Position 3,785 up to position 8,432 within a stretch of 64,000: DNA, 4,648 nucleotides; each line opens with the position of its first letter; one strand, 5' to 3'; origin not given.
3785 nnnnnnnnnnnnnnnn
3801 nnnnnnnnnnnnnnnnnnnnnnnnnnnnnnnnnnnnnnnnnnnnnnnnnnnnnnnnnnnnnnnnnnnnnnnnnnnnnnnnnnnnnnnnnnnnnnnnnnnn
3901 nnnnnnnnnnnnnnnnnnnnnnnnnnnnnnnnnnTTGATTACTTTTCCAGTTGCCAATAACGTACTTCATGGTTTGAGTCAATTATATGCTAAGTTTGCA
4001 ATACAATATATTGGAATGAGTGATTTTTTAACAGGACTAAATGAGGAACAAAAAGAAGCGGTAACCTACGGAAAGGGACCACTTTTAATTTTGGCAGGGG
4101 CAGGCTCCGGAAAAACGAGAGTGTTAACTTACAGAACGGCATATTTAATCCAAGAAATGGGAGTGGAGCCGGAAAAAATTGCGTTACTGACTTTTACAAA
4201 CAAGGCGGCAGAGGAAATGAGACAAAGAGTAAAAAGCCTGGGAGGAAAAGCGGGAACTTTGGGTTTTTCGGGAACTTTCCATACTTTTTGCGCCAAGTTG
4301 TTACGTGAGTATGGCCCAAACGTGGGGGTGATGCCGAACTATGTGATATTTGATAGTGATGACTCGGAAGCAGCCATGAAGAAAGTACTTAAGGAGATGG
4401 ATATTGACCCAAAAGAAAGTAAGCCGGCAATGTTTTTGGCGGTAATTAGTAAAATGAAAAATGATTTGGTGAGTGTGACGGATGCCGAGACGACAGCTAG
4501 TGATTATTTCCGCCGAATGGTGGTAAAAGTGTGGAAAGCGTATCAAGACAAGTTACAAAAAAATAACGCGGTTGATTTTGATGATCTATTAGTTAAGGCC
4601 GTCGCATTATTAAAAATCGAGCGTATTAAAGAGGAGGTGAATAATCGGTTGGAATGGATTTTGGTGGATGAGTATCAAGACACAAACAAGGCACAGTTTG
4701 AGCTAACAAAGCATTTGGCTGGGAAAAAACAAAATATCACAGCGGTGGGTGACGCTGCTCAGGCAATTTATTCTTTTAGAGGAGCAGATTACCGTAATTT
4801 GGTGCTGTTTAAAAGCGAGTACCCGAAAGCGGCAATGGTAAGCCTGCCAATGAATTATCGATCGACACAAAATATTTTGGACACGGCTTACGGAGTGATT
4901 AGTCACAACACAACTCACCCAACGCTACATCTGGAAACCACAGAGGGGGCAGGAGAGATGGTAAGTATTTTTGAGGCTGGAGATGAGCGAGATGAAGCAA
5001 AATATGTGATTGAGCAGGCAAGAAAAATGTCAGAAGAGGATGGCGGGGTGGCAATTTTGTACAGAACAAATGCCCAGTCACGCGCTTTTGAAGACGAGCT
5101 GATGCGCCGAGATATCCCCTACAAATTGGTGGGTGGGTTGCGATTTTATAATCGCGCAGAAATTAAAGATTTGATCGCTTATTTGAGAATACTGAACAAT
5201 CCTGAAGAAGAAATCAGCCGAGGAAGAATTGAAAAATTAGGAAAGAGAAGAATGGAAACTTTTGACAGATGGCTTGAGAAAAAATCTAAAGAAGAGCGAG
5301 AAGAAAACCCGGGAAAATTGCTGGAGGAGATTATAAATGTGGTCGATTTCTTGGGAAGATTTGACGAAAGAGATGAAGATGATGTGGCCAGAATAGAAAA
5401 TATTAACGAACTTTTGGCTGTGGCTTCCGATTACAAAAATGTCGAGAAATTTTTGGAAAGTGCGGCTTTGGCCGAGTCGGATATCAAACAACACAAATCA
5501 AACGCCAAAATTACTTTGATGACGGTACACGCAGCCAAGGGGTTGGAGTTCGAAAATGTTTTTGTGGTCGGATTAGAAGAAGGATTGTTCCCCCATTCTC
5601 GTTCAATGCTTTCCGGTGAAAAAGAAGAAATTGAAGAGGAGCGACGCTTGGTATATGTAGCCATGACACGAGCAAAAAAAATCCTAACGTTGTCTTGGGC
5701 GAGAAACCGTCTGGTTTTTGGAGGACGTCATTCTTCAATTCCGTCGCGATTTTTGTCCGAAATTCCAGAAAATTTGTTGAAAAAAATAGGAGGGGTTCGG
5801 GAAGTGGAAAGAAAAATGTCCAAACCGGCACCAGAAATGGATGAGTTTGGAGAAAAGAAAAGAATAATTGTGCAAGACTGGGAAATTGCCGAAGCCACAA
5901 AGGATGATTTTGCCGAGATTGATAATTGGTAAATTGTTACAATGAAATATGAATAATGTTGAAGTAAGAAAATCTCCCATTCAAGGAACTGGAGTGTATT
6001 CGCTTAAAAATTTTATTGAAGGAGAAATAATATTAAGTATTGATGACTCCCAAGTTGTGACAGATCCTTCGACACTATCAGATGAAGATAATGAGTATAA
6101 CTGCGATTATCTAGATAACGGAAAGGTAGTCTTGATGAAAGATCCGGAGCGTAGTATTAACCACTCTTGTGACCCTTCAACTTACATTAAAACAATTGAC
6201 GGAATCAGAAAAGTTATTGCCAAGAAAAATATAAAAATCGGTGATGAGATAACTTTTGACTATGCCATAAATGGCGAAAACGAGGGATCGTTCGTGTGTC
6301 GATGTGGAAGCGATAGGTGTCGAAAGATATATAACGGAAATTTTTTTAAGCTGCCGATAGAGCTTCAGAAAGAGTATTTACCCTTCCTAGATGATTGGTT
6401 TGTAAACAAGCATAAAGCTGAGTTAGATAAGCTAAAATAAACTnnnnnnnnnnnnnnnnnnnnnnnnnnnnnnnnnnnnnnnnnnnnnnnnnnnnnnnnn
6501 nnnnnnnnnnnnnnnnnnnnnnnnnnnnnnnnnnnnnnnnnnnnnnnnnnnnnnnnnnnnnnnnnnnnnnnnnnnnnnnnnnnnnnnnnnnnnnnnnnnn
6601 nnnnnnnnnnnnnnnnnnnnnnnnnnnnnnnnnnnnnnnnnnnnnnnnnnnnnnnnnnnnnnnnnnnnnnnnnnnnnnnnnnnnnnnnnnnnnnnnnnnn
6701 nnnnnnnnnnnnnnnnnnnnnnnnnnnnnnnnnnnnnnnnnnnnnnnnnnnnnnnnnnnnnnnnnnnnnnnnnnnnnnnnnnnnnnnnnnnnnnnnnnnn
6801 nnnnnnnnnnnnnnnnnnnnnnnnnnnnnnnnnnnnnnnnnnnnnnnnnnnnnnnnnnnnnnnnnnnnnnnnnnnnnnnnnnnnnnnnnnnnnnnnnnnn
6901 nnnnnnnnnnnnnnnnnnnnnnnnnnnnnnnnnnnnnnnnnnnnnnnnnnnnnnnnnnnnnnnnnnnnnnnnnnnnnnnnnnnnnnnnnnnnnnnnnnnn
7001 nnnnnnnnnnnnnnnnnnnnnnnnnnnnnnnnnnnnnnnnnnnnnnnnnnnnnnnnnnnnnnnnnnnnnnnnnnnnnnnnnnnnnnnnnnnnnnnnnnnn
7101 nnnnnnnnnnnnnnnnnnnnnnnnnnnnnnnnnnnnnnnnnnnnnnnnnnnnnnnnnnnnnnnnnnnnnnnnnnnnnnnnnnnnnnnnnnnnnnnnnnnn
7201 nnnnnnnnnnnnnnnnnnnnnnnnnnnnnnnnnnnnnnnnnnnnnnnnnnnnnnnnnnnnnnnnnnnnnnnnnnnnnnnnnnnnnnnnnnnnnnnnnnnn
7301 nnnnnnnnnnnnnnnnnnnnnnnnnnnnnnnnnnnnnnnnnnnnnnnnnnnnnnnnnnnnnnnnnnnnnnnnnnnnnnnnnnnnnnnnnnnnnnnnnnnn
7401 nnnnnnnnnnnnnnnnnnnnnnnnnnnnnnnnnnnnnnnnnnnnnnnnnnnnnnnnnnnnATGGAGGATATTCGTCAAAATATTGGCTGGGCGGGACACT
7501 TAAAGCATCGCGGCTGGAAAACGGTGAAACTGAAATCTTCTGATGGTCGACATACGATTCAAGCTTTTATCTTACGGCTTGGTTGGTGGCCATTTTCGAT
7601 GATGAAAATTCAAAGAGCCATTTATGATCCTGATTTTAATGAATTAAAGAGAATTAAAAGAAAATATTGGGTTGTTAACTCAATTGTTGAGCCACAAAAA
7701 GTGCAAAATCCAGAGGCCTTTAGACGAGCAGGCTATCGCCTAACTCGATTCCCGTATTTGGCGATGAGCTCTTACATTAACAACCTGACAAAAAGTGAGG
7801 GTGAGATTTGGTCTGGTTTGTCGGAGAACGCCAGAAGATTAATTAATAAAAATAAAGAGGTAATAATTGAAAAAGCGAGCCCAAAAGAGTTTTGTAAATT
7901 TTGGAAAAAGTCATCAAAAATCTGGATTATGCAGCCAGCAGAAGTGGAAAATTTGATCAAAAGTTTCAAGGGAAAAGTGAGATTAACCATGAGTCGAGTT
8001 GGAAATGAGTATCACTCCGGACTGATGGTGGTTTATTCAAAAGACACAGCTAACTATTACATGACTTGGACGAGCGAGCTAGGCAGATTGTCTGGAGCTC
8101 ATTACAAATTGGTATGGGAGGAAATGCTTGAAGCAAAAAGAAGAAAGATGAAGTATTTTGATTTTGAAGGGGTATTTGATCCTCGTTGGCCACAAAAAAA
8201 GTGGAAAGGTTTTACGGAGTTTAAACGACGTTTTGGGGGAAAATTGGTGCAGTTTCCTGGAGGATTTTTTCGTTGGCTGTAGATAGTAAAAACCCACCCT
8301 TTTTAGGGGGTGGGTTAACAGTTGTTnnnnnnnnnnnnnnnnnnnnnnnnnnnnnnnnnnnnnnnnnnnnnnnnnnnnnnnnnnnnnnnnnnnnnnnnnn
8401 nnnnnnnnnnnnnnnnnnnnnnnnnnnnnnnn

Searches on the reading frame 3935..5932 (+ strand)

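Call 9: search_protein_families(library=pfam, proteins=[window:3935-5932:+], max_evalue=0.001)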
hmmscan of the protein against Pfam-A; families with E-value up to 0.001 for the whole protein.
window:3935-5932:+ (665 aa): 6 families
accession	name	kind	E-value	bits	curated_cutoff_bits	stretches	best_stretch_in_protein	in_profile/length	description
PF00580.27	UvrD-helicase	-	8.6e-83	278.6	23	1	35-297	1-271/271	UvrD/REP helicase N-terminal domain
PF13361.12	UvrD_C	-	9.4e-67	226.3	25.6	2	450-590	223-349/350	UvrD-like helicase C-terminal domain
PF13245.12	AAA_19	-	1.2e-24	87.4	25.1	1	39-282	1-134/134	AAA domain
PF13538.12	UvrD_C_2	-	2.7e-10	40.4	27.4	1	526-586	2-51/52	UvrD-like helicase C-terminal domain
PF01443.25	Viral_helicase1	-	2.5e-07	31.2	21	1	512-585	167-225/228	Viral superfamily 1 RNA helicase core domain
PF13604.12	AAA_30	-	5.2e-07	30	27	1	35-108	2-72/191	AAA domain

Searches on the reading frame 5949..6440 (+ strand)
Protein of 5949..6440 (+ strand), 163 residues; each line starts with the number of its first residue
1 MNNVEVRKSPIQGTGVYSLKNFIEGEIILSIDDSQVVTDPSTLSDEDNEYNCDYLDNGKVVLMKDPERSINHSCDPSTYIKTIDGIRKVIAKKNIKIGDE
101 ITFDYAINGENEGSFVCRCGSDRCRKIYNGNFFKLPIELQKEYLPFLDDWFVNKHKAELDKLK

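Call 9: search_protein_families(library=pfam, proteins=[window:5949-6440:+], max_evalue=0.001)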
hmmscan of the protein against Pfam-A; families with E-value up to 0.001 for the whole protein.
window:5949-6440:+ (163 aa): 1 family
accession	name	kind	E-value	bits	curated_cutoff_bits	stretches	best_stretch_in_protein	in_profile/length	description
PF00856.33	SET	-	4e-12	46.9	22.4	1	13-105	1-104/105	SET domain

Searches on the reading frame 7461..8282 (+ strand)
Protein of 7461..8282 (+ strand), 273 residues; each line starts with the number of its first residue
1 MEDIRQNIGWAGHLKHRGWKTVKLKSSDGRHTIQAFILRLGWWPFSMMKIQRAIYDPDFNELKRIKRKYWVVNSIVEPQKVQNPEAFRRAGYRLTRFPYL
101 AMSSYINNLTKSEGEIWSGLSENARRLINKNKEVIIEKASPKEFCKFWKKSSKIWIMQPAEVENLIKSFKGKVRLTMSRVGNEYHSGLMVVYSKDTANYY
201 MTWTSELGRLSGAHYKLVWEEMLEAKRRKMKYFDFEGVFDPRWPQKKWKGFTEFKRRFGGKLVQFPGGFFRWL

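Call 9: search_protein_families(library=pfam, proteins=[window:7461-8282:+], max_evalue=0.001)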
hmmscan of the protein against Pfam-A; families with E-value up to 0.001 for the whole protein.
window:7461-8282:+ (273 aa): 2 families
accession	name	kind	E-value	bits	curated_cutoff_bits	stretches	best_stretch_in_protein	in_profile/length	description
PF02388.22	FemAB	-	1.2e-06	28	24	1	185-269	308-389/406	FemAB family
PF13480.13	Acetyltransf_6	-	0.00027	21.5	22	1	162-235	59-134/143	Acetyltransferase (GNAT) domain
